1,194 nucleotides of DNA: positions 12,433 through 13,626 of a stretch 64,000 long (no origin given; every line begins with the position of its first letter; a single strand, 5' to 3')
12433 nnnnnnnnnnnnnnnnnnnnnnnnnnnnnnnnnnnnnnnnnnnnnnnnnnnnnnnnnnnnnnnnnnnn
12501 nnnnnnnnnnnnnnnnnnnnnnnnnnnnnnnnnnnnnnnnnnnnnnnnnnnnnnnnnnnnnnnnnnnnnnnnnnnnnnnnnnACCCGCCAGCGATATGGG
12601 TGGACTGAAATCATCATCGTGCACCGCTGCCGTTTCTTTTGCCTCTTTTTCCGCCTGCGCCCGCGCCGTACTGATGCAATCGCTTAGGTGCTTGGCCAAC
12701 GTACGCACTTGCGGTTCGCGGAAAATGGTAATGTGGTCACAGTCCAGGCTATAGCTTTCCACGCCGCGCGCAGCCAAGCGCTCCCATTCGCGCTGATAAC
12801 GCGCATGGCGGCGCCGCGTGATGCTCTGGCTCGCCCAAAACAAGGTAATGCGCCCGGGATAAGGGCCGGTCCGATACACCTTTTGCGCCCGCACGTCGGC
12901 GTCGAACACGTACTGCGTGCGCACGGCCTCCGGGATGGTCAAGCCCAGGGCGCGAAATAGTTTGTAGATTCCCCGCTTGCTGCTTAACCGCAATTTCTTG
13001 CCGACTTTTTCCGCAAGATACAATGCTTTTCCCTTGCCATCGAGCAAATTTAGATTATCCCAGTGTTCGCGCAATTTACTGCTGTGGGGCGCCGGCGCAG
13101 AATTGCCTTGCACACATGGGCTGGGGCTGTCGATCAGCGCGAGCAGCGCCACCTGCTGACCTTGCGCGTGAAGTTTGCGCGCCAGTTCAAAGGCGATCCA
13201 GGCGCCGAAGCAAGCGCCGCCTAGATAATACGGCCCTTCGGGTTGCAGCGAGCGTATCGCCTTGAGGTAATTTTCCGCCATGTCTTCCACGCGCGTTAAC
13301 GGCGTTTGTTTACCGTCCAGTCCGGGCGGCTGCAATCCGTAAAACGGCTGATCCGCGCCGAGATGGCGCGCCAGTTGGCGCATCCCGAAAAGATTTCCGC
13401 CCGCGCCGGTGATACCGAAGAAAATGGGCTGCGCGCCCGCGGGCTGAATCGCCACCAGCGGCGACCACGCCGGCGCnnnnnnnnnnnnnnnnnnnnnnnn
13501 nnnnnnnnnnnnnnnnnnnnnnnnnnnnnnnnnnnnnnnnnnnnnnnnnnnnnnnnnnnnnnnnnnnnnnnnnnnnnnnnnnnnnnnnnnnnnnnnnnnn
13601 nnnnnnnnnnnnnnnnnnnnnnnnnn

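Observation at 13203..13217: Terminal thioesterase has Cys in the nucleophile position (G-A-C-F-G instead of GxSxG)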

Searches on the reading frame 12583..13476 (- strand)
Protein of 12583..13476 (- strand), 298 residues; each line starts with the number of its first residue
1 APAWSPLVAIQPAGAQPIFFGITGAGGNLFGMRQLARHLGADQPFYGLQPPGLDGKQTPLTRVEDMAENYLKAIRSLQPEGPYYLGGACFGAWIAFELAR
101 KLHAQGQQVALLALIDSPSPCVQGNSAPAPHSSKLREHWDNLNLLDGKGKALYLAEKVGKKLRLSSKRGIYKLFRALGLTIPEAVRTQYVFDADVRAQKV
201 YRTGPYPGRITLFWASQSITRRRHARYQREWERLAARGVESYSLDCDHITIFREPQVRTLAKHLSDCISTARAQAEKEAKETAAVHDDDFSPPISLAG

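Call 6: search_solved_structures(query=window:12583-13476:-, max_evalue=1, show_alignments=4)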
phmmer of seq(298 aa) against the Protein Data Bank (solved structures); distinct sequences matched with E-value up to 1: 47.
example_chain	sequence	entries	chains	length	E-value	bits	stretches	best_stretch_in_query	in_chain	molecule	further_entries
4zxh_A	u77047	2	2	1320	3.9e-19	71.9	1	23-150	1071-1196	ABBFA_003403 | Tyrocidine synthetase 3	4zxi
7dxo_A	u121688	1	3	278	9.9e-19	70.6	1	7-133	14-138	Non-ribosomal peptide synthetase 4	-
7crn_A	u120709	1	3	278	1.3e-18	70.2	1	7-133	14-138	Non-ribosomal peptide synthetase 4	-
3tej_A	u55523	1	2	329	2.2e-14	56.4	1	14-123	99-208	Enterobactin synthase component F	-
2roq_A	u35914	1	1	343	2.3e-14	56.3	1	14-123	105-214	Enterobactin synthetase component F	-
5ja1_A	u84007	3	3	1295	8.2e-13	51.2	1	14-123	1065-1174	Enterobactin synthase component F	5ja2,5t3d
7r0x_A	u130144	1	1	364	3.1e-11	46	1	33-123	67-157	Polyketide synthase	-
9f7b_A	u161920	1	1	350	4.2e-11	45.6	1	20-155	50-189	3-hydroxyacyl-[acyl-carrier-protein] dehydratase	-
6ecd_A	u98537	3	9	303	9.9e-11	44.4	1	6-119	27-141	Vlm2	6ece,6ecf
6ecb_A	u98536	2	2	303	1.3e-10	44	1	6-119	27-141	Vlm2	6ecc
5v3z_A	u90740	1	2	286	2.4e-10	43.1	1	13-275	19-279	Polyketide synthase Pks13 (Termination polyketide synthase)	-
5v3w_A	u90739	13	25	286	3.2e-10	42.7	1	13-275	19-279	Polyketide synthase Pks13 (Termination polyketide synthase) | Polyketide synthase Pks13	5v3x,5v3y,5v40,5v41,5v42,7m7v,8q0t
7vjt_A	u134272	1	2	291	3.4e-10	42.6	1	13-275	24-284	Polyketide synthase Pks13 (Termination polyketide synthase)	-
3ils_A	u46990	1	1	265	4.1e-10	42.3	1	7-122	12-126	Aflatoxin biosynthesis polyketide synthase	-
8tqv_A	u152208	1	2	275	6.7e-10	41.6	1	13-270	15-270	Polyketide synthase Pks13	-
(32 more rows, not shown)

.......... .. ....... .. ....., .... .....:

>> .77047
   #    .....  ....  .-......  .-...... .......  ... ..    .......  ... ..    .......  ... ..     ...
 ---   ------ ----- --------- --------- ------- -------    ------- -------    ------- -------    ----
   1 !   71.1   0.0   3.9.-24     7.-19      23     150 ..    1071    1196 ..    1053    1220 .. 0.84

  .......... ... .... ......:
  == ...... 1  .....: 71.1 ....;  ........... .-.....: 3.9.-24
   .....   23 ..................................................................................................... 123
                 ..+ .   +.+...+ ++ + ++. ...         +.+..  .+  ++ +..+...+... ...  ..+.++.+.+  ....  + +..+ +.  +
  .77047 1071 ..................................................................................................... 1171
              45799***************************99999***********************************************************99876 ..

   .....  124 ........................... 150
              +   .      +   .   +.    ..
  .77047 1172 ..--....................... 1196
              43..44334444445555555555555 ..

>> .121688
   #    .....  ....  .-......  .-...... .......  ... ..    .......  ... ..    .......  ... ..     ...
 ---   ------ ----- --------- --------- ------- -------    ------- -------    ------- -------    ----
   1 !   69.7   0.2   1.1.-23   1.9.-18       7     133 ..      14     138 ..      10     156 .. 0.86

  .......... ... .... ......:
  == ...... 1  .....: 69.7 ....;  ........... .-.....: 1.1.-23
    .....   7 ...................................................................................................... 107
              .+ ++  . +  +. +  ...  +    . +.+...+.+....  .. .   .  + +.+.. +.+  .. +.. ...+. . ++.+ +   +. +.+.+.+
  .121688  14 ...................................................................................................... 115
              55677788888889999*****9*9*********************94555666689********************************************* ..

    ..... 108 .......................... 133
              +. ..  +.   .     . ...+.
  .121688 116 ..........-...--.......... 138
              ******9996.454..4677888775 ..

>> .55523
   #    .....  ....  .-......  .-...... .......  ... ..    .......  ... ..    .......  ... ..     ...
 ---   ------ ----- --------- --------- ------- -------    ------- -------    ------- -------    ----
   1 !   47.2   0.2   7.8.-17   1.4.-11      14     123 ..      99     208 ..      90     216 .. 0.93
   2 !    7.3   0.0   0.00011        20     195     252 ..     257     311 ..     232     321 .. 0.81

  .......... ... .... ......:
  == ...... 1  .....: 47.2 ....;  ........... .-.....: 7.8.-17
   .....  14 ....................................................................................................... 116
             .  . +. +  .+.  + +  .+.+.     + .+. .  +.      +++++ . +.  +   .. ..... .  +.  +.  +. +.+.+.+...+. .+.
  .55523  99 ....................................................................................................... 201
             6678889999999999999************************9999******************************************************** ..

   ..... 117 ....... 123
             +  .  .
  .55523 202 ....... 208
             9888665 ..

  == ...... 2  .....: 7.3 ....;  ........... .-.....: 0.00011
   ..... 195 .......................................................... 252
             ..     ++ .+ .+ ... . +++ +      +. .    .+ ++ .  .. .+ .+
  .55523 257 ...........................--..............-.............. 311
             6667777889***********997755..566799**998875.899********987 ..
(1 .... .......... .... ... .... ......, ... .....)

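Call 7: find_homologous_proteins(query=window:12583-13476:-, max_evalue=0.00001)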
Query seq(298 aa) (298 aa): 563 proteins with E <= 0.00001 among 4939 candidates; the best 120 are listed.
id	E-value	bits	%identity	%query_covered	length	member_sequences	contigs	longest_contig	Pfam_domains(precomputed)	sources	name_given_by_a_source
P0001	9.3e-70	253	52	83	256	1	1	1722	PF00975.27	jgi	-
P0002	1.1e-68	249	46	100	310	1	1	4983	PF00975.27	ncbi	ncbi:MAG: thioesterase domain-containing protein, partial [Gammaproteobacteria bacterium]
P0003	5.9e-63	231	38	92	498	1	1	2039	PF00975.27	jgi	-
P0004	3.8e-55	205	42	94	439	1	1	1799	PF00550.32,PF13193.13,PF00975.27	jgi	jgi:thioesterase domain-containing protein/acyl carrier protein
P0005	1.4e-53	200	40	92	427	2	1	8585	PF00550.32,PF13193.13,PF00975.27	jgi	jgi:thioesterase domain-containing protein/acyl carrier protein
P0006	2.1e-51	193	40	91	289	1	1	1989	PF20408.5,PF12697.14,PF00561.27,PF00975.27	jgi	jgi:thioesterase domain-containing protein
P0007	2.2e-51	193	40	90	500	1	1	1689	PF00550.32,PF13193.13,PF00561.27,PF00975.27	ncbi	ncbi:MAG: alpha/beta fold hydrolase, partial [Pyrinomonadaceae bacterium]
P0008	6.0e-51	191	44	92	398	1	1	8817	PF00550.32,PF12697.14,PF00561.27,PF00975.27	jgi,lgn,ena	-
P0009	9.7e-51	191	41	91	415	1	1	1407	PF20408.5,PF00550.32,PF00561.27,PF00975.27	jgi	jgi:thioesterase domain-containing protein/acyl carrier protein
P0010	1.4e-50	190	41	88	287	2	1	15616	PF20408.5,PF12697.14,PF00561.27,PF00975.27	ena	-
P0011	2.0e-50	190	44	92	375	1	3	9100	PF00550.32,PF12697.14,PF00561.27,PF00975.27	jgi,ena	jgi:phthiocerol/phenolphthiocerol synthesis type-I polyketide synthase E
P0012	4.1e-50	189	40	92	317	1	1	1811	PF00561.27,PF00975.27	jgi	-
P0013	4.9e-50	188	39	99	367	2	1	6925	PF00550.32,PF12697.14,PF00975.27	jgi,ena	-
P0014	6.1e-50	188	41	94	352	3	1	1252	PF00550.32,PF00975.27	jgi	jgi:thioesterase domain-containing protein/acyl carrier protein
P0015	7.1e-50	188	43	90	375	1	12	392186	PF00550.32,PF12697.14,PF00561.27,PF00975.27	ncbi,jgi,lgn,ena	jgi:phthiocerol/phenolphthiocerol synthesis type-I polyketide synthase E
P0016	1.1e-49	187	41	95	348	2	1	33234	PF00550.32,PF12697.14,PF00975.27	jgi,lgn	jgi:thioesterase domain-containing protein/acyl carrier protein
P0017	1.3e-49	187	38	96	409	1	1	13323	PF20408.5,PF00550.32,PF00561.27,PF00975.27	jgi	jgi:thioesterase domain-containing protein/acyl carrier protein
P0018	1.8e-49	186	41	91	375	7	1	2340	PF00550.32,PF00561.27,PF00975.27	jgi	jgi:thioesterase domain-containing protein/acyl carrier protein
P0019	2.1e-49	186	41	90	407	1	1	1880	PF00550.32,PF00561.27,PF00975.27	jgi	jgi:thioesterase domain-containing protein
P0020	3.8e-49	185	40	89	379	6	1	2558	PF20408.5,PF00550.32,PF12697.14,PF00561.27,PF00975.27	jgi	jgi:thioesterase domain-containing protein/acyl carrier protein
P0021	4.0e-49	185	43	91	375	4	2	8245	PF00550.32,PF12697.14,PF00561.27,PF00975.27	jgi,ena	-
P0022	4.8e-49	185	43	90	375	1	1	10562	PF00550.32,PF12697.14,PF00561.27,PF00975.27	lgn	-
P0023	5.1e-49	185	42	89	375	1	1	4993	PF00550.32,PF12697.14,PF00561.27,PF00975.27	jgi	jgi:phthiocerol/phenolphthiocerol synthesis type-I polyketide synthase E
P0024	5.5e-49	185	43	91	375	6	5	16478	PF00550.32,PF12697.14,PF00561.27,PF00975.27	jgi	jgi:phthiocerol/phenolphthiocerol synthesis type-I polyketide synthase E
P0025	1.2e-48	184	42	91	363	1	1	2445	PF00550.32,PF12697.14,PF00975.27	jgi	jgi:thioesterase domain-containing protein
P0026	1.2e-48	184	39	93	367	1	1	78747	PF00550.32,PF12697.14,PF00975.27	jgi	jgi:thioesterase domain-containing protein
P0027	1.6e-48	183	40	93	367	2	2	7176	PF00550.32,PF12697.14,PF00975.27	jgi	jgi:thioesterase domain-containing protein/acyl carrier protein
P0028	2.1e-48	183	40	91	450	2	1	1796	PF20408.5,PF00550.32,PF00561.27,PF00975.27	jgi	jgi:thioesterase domain-containing protein/acyl carrier protein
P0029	2.8e-48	183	41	92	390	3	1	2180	PF00550.32,PF12697.14,PF00975.27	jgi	jgi:thioesterase domain-containing protein/acyl carrier protein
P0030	2.8e-48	182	42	90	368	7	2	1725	PF00550.32,PF00561.27,PF00975.27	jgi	jgi:thioesterase domain-containing protein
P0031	4.8e-48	182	40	92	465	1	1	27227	PF00550.32,PF12697.14,PF13193.13,PF00975.27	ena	-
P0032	6.8e-48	181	40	89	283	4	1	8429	PF00561.27,PF00975.27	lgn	-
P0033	8.3e-48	181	41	86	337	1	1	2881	PF00550.32,PF00975.27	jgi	jgi:thioesterase domain-containing protein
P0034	1.2e-47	180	39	90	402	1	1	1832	PF20408.5,PF00550.32,PF12697.14,PF00561.27,PF00975.27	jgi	jgi:thioesterase domain-containing protein/acyl carrier protein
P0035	1.8e-47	180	43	92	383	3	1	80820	PF00550.32,PF12697.14,PF00561.27,PF00975.27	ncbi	-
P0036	1.8e-47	180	40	95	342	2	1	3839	PF00550.32,PF12697.14,PF00975.27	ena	-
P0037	2.0e-47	180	41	88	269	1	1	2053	PF00561.27,PF00975.27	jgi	-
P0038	2.4e-47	179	40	89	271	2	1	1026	PF20408.5,PF00561.27,PF00975.27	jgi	jgi:aspartate racemase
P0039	3.1e-47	179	43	91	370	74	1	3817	PF00550.32,PF12697.14,PF00561.27,PF00975.27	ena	-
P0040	3.6e-47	179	42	91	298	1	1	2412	PF12697.14,PF00561.27,PF00975.27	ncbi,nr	ncbi:MAG TPA: alpha/beta fold hydrolase, partial [Pyrinomonadaceae bacterium]|nr:alpha/beta fold hyd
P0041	5.3e-47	178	41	93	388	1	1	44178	PF00550.32,PF00561.27,PF00975.27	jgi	jgi:phthiocerol/phenolphthiocerol synthesis type-I polyketide synthase E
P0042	1.3e-46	177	39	93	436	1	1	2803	PF00550.32,PF12697.14,PF13193.13,PF00561.27,PF00975.27,PF12146.16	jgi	jgi:thioesterase domain-containing protein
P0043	1.7e-46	177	38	88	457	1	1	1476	PF20408.5,PF00550.32,PF12697.14,PF00561.27,PF00975.27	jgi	jgi:aspartate racemase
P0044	2.0e-46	176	43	91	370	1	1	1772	PF00550.32,PF12697.14,PF00561.27,PF00975.27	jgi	jgi:thioesterase domain-containing protein/acyl carrier protein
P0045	2.7e-46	176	41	88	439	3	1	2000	PF00550.32,PF13193.13,PF00561.27,PF00975.27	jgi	jgi:thioesterase domain-containing protein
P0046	3.1e-46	176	40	92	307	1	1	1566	PF00561.27,PF00975.27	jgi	jgi:thioesterase domain-containing protein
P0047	9.9e-46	174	38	93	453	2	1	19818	PF20408.5,PF00550.32,PF12697.14,PF00561.27,PF00975.27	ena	-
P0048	1.0e-45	174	40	90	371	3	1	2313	PF00550.32,PF12697.14,PF00975.27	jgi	jgi:phthiocerol/phenolphthiocerol synthesis type-I polyketide synthase E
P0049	1.2e-45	174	39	94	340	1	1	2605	PF00550.32,PF00975.27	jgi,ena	-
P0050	1.3e-45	174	38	93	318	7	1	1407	PF00975.27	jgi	jgi:aspartate racemase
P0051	1.4e-45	174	39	91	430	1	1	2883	PF00550.32,PF00975.27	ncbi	-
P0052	1.7e-45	173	39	91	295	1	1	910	PF00561.27,PF00975.27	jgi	jgi:thioesterase domain-containing protein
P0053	1.8e-45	173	40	93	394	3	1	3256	PF00550.32,PF00975.27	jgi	jgi:phthiocerol/phenolphthiocerol synthesis type-I polyketide synthase E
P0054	2.2e-45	173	41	89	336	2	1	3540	PF12697.14,PF18563.7,PF00975.27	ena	-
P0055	2.7e-45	173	39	96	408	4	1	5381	PF00550.32,PF00975.27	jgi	jgi:phthiocerol/phenolphthiocerol synthesis type-I polyketide synthase E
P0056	2.7e-45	173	40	93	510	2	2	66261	PF00550.32,PF13193.13,PF00561.27,PF00975.27,PF12146.16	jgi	jgi:thioesterase domain-containing protein/acyl carrier protein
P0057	2.8e-45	173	41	90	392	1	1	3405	PF00550.32,PF12697.14,PF00975.27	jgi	-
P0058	3.1e-45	173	42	90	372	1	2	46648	PF00550.32,PF12697.14,PF00561.27,PF00975.27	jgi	jgi:phthiocerol/phenolphthiocerol synthesis type-I polyketide synthase E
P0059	4.8e-45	172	39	89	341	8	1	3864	PF18563.7,PF00975.27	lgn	-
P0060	5.6e-45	172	38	95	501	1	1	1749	PF00550.32,PF13193.13,PF00561.27,PF00975.27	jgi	jgi:thioesterase domain-containing protein/acyl carrier protein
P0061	5.7e-45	172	40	87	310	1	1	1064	PF00975.27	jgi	jgi:thioesterase domain-containing protein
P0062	8.0e-45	171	41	91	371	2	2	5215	PF00550.32,PF12697.14,PF00975.27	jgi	jgi:phthiocerol/phenolphthiocerol synthesis type-I polyketide synthase E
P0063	8.5e-45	171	41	90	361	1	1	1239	PF00550.32,PF12697.14,PF00561.27,PF00975.27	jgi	jgi:thioesterase domain-containing protein/acyl carrier protein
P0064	8.7e-45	171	38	91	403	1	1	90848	PF00550.32,PF12697.14,PF00561.27,PF00975.27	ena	-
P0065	8.9e-45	171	39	91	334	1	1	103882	PF12697.14,PF18563.7,PF00975.27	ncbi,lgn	-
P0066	1.3e-44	170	41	90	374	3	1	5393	PF00550.32,PF12697.14,PF00561.27,PF00975.27,PF12146.16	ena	-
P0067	1.6e-44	170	39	87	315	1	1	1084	PF00550.32,PF00975.27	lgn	-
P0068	1.6e-44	170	38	90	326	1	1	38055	PF12697.14,PF18563.7,PF00975.27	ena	-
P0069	1.8e-44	170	37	90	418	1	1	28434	PF00550.32,PF12697.14,PF00561.27,PF00975.27,PF12146.16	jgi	-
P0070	2.0e-44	170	39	90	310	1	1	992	PF12697.14,PF00975.27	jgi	jgi:thioesterase domain-containing protein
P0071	4.2e-44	169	39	94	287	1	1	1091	PF00975.27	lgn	-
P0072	5.3e-44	168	39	91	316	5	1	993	PF00550.32,PF12697.14,PF00561.27,PF00975.27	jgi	jgi:aspartate racemase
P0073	6.4e-44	168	39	90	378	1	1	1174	PF00550.32,PF12697.14,PF00975.27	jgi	-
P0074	7.6e-44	168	38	91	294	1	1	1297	PF00975.27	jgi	jgi:thioesterase domain-containing protein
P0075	1.3e-43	167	39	89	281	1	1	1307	PF12697.14,PF00975.27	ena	-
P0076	1.3e-43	167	36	90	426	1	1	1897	PF00550.32,PF00975.27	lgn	-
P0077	1.7e-43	167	37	90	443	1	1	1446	PF00550.32,PF12697.14,PF13193.13,PF00975.27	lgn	-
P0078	2.5e-43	166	40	94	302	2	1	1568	PF12697.14,PF00561.27,PF00975.27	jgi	jgi:aspartate racemase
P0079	2.6e-43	166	38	91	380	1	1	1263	PF00550.32,PF00975.27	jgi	jgi:thioesterase domain-containing protein/aryl carrier-like protein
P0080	2.8e-43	166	36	90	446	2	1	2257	PF00550.32,PF12697.14,PF00975.27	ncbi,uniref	ncbi:thioesterase domain-containing protein, partial [Chamaesiphon sp. VAR_69_metabat_338]|uniref:th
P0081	2.9e-43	166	37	91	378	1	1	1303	PF00550.32,PF00561.27,PF00975.27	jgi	jgi:thioesterase domain-containing protein/acyl carrier protein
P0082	3.1e-43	166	36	90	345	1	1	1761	PF12697.14,PF00975.27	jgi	jgi:thioesterase domain-containing protein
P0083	3.3e-43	166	38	90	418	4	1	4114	PF00550.32,PF12697.14,PF00975.27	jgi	jgi:thioesterase domain-containing protein/acyl carrier protein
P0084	3.7e-43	166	41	90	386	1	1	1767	PF00550.32,PF00561.27,PF00975.27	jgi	jgi:phthiocerol/phenolphthiocerol synthesis type-I polyketide synthase E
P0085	3.8e-43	166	39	93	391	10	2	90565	PF00550.32,PF00975.27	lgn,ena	-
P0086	5.9e-43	165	39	91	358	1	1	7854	PF00561.27,PF00975.27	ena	-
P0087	6.0e-43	165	40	88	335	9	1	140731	PF12697.14,PF18563.7,PF00975.27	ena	-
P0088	8.4e-43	165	41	82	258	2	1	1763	PF00975.27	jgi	-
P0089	8.7e-43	164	39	92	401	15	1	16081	PF00550.32,PF00975.27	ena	-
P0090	1.3e-42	164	38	92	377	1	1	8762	PF00550.32,PF00561.27,PF00975.27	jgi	jgi:phthiocerol/phenolphthiocerol synthesis type-I polyketide synthase E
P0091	2.0e-42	163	37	90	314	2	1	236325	PF12697.14,PF00975.27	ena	-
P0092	2.4e-42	163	36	95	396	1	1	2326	PF00550.32,PF12697.14,PF00975.27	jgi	jgi:thioesterase domain-containing protein/acyl carrier protein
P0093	2.5e-42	163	41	89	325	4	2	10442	PF12697.14,PF00975.27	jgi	jgi:thioesterase domain-containing protein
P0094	2.6e-42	163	38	91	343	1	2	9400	PF00550.32,PF00975.27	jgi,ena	-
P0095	2.7e-42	163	36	89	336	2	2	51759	PF00975.27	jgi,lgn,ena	-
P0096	3.3e-42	163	39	93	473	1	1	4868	PF00550.32,PF13193.13,PF00975.27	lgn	-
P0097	3.9e-42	162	40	79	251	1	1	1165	PF20408.5,PF00561.27,PF00975.27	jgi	jgi:thioesterase domain-containing protein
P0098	4.3e-42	162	40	90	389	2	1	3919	PF00550.32,PF00975.27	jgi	jgi:thioesterase domain-containing protein/acyl carrier protein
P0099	6.0e-42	162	39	92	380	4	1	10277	PF00550.32,PF12697.14,PF00975.27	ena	-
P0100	8.9e-42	161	37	92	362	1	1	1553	PF00550.32,PF12697.14,PF00561.27,PF00975.27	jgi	jgi:thioesterase domain-containing protein/acyl carrier protein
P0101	9.5e-42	161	40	94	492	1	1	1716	PF00550.32,PF13193.13,PF00561.27,PF00975.27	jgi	jgi:thioesterase domain-containing protein/acyl carrier protein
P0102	9.8e-42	161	41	90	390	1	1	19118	PF00550.32,PF00975.27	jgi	jgi:phthiocerol/phenolphthiocerol synthesis type-I polyketide synthase E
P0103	1.3e-41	161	38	89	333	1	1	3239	PF12697.14,PF18563.7,PF00561.27,PF00975.27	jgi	jgi:thioesterase domain-containing protein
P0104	1.6e-41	160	40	90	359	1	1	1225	PF00550.32,PF00561.27,PF00975.27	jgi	jgi:thioesterase domain-containing protein/acyl carrier protein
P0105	2.1e-41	160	39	89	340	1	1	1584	PF12697.14,PF18563.7,PF00975.27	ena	-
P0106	2.3e-41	160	36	99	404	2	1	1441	PF00550.32,PF00561.27,PF00975.27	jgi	-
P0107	2.6e-41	160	38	90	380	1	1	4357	PF00550.32,PF00561.27,PF00975.27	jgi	jgi:thioesterase domain-containing protein/acyl carrier protein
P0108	2.7e-41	160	44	81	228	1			PF00975.27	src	-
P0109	3.4e-41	159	38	96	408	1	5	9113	PF00550.32,PF00975.27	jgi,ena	jgi:thioesterase domain-containing protein/acyl carrier protein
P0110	3.8e-41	159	39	92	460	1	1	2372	PF00550.32,PF13193.13,PF00975.27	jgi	jgi:thioesterase domain-containing protein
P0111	4.7e-41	159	40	91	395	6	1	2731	PF00550.32,PF00561.27,PF00975.27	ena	-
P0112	4.8e-41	159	35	94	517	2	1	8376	PF00550.32,PF13193.13,PF00975.27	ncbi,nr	ncbi:MAG: hypothetical protein JXQ30_00620, partial [Spirochaetes bacterium]|nr:hypothetical protein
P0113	4.9e-41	159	39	92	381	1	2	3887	PF00550.32,PF12697.14,PF00975.27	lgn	-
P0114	5.5e-41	159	62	39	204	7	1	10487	PF00550.32,PF12697.14,PF00561.27,PF00975.27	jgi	jgi:acyl carrier protein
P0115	5.6e-41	159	38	90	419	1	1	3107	PF00550.32,PF00561.27,PF00975.27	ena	-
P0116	5.7e-41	158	37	93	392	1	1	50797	PF00550.32,PF00975.27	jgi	jgi:thioesterase domain-containing protein/acyl carrier protein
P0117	6.5e-41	158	37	95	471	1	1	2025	PF00550.32,PF13193.13,PF00561.27,PF00975.27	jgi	jgi:thioesterase domain-containing protein/acyl carrier protein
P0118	7.1e-41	158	38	81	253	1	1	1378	PF00975.27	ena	-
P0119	7.2e-41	158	39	90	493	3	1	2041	PF00550.32,PF13193.13,PF00975.27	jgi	jgi:thioesterase domain-containing protein/acyl carrier protein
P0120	7.4e-41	158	36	90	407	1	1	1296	PF00550.32,PF00561.27,PF00975.27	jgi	jgi:thioesterase domain-containing protein/acyl carrier protein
